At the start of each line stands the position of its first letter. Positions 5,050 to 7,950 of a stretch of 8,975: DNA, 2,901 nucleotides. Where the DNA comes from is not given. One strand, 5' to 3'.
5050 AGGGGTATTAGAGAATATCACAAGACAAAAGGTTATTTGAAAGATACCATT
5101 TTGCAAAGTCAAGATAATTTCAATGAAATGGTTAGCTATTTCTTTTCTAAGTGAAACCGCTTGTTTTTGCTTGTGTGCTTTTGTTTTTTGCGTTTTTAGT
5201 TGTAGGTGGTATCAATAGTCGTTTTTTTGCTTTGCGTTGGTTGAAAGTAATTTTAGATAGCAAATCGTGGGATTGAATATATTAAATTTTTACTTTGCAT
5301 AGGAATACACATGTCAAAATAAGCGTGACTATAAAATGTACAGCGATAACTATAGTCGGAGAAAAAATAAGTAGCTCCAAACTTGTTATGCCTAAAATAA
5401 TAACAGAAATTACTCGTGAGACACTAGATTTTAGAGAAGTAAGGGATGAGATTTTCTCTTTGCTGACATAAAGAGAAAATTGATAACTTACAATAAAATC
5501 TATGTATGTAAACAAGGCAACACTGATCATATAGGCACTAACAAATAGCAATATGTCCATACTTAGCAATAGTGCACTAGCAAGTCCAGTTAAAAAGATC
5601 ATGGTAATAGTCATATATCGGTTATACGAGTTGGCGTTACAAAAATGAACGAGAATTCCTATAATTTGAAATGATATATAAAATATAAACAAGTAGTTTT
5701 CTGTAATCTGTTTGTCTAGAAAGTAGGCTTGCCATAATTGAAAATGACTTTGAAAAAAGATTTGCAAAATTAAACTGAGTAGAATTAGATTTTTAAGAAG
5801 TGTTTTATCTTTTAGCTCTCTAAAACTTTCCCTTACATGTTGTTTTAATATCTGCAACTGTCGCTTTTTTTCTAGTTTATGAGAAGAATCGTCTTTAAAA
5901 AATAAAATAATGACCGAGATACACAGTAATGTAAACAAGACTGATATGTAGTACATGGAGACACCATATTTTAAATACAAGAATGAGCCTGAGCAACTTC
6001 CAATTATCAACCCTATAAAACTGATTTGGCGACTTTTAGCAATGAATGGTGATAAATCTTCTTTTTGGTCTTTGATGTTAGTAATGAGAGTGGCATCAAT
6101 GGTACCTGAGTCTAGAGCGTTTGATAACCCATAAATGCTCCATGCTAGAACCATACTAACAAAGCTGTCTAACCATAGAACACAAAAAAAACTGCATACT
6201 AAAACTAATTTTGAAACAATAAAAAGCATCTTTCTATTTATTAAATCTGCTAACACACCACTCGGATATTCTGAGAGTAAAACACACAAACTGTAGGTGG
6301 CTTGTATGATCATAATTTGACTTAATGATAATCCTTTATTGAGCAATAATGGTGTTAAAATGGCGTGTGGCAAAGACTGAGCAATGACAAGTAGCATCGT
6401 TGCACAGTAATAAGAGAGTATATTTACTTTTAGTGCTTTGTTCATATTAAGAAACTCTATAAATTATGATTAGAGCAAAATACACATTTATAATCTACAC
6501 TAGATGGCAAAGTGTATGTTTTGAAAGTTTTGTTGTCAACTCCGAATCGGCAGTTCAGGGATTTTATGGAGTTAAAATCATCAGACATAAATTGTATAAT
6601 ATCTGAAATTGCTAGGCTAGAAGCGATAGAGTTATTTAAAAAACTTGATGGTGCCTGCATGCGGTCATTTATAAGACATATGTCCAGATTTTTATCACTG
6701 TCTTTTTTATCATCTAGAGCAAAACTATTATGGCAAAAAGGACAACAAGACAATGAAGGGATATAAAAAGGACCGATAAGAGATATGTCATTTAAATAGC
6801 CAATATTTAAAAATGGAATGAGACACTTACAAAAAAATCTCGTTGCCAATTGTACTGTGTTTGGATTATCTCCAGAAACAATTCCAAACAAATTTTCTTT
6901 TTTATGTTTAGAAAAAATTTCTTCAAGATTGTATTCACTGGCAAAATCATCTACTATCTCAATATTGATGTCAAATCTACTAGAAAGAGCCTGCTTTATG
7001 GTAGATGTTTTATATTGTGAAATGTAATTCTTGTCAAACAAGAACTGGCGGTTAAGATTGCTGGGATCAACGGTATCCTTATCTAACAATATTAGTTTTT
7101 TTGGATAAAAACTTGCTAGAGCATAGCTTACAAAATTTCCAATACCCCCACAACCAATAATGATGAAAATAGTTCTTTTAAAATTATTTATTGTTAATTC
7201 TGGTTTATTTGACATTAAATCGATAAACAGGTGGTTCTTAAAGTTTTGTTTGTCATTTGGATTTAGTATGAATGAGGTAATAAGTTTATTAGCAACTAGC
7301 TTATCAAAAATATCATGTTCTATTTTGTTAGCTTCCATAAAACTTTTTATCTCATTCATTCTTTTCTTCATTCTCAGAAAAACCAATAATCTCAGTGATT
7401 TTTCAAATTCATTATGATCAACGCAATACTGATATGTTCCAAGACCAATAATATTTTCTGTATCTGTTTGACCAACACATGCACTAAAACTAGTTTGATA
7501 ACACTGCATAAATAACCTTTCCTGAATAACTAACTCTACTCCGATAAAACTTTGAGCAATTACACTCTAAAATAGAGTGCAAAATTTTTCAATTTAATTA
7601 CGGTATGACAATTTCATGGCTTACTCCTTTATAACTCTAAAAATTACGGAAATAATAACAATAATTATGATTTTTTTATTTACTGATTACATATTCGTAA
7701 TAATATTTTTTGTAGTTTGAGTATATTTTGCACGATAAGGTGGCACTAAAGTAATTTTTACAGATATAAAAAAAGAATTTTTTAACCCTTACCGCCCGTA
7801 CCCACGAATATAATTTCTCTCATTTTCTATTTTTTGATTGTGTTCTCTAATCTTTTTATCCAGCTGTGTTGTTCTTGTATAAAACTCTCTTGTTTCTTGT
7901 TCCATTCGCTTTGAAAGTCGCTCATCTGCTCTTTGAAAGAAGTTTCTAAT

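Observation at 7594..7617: Seven-codon ORF MKLSYRN with AAGGAG SD directly upstream of mccB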

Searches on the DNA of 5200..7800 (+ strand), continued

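Call 29: get_annotated_region(hit=H16, flank=0)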
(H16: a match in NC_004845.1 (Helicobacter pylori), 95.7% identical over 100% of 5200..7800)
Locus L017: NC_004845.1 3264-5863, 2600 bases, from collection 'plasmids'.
description: Helicobacter pylori plasmid pHPM8, complete sequence
organism: Helicobacter pylori (NCBI taxid 210)
taxonomy: Bacteria; Campylobacterota; Epsilonproteobacteria; Campylobacterales; Helicobacteraceae; Helicobacter; Helicobacter pylori
host: -; source: -; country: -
typing (MOB-suite, as given by PLSDB): non-mobilizable; replicon rep_cluster_137
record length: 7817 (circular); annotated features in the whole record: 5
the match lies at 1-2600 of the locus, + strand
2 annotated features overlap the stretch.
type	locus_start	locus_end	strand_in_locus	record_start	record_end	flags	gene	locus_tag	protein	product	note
CDS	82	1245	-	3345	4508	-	-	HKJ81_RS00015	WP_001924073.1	MFS transporter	GO:0055085 - transmembrane transport [Evidence IEA]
CDS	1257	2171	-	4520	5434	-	-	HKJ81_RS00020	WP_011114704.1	ThiF family adenylyltransferase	-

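Call 30: get_annotated_region(hit=H18, flank=0)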
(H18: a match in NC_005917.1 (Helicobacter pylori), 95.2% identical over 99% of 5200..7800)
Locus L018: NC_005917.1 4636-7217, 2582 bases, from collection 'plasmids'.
description: Helicobacter pylori plasmid pAL202, complete sequence
organism: Helicobacter pylori (NCBI taxid 210)
taxonomy: Bacteria; Campylobacterota; Epsilonproteobacteria; Campylobacterales; Helicobacteraceae; Helicobacter; Helicobacter pylori
host: -; source: -; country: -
typing (MOB-suite, as given by PLSDB): mobilizable; replicon rep_cluster_146; relaxase MOBP
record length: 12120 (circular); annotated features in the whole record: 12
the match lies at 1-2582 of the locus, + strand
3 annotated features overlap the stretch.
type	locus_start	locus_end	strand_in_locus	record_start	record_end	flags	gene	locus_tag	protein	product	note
CDS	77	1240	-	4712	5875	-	-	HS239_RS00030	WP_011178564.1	MFS transporter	GO:0055085 - transmembrane transport [Evidence IEA]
CDS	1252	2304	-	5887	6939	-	-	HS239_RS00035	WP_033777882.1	ThiF family adenylyltransferase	-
CDS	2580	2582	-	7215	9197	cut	-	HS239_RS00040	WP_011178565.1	relaxase/mobilization nuclease domain-containing protein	-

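Call 31: get_annotated_region(hit=H19, flank=0)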
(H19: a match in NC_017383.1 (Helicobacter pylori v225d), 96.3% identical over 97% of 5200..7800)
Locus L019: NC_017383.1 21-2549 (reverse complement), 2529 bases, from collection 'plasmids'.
description: Helicobacter pylori v225d plasmid pHPv225d, complete sequence
organism: Helicobacter pylori v225d (NCBI taxid 637913)
taxonomy: Bacteria; Campylobacterota; Epsilonproteobacteria; Campylobacterales; Helicobacteraceae; Helicobacter; Helicobacter pylori; Helicobacter pylori v225d
host: -; source: -; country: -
typing (MOB-suite, as given by PLSDB): mobilizable; relaxase MOBP
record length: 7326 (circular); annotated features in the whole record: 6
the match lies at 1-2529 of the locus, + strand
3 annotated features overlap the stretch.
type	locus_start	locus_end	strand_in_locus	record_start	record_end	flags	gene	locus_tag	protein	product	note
CDS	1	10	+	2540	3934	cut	-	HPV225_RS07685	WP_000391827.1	hypothetical protein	-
CDS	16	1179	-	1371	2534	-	-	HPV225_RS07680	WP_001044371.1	MFS transporter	GO:0055085 - transmembrane transport [Evidence IEA]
CDS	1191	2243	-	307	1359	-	-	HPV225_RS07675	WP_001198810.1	ThiF family adenylyltransferase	-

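Call 32: get_annotated_region(hit=H20, flank=0)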
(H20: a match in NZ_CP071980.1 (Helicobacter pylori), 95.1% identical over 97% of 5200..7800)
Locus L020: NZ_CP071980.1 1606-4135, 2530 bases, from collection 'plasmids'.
description: Helicobacter pylori strain MT5125 plasmid p2MT5125, complete sequence
organism: Helicobacter pylori (NCBI taxid 210)
taxonomy: Bacteria; Campylobacterota; Epsilonproteobacteria; Campylobacterales; Helicobacteraceae; Helicobacter; Helicobacter pylori
host: -; source: Homo sapiens,Biopsy; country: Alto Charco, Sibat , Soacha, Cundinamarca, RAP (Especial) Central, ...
typing (MOB-suite, as given by PLSDB): mobilizable; relaxase MOBP
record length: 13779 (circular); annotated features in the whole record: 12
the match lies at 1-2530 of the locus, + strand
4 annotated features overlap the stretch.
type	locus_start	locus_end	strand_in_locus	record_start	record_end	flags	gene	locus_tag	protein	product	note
CDS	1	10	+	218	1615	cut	-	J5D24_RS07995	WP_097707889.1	hypothetical protein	-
CDS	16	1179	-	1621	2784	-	-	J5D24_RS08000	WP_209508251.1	MFS transporter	GO:0055085 - transmembrane transport [Evidence IEA]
CDS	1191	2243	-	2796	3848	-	-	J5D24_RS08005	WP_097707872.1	ThiF family adenylyltransferase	-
CDS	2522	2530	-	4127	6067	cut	-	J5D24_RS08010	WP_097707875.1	relaxase/mobilization nuclease domain-containing protein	-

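Call 33: get_annotated_region(hit=H21, flank=0)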
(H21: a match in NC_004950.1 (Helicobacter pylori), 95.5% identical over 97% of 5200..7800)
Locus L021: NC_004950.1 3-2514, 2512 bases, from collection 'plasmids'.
description: Helicobacter pylori plasmid pHel4, complete sequence
organism: Helicobacter pylori (NCBI taxid 210)
taxonomy: Bacteria; Campylobacterota; Epsilonproteobacteria; Campylobacterales; Helicobacteraceae; Helicobacter; Helicobacter pylori
host: -; source: -; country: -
typing (MOB-suite, as given by PLSDB): mobilizable; replicon rep_cluster_137; relaxase MOBP
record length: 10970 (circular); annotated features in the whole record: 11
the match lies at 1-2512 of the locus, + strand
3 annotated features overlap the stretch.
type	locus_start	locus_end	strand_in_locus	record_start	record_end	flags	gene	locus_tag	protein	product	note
CDS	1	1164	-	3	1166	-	-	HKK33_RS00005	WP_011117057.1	MFS transporter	GO:0055085 - transmembrane transport [Evidence IEA]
CDS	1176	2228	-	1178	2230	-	-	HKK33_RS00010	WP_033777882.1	ThiF family adenylyltransferase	-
CDS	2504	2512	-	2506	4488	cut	-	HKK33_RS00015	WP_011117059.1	relaxase/mobilization nuclease domain-containing protein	-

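Call 34: get_annotated_region(hit=H26, flank=0)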
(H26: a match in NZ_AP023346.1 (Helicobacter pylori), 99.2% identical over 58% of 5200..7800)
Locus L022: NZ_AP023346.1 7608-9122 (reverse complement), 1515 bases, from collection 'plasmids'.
description: Helicobacter pylori strain JSHR31 plasmid JSHR31-PL, complete sequence
organism: Helicobacter pylori (NCBI taxid 210)
taxonomy: Bacteria; Campylobacterota; Epsilonproteobacteria; Campylobacterales; Helicobacteraceae; Helicobacter; Helicobacter pylori
host: -; source: -; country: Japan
typing (MOB-suite, as given by PLSDB): mobilizable; replicon rep_cluster_137; relaxase MOBP
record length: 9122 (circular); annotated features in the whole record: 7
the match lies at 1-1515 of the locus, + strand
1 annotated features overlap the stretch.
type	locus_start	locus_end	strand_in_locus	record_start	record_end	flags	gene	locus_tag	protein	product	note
CDS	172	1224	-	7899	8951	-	-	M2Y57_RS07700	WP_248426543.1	ThiF family adenylyltransferase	-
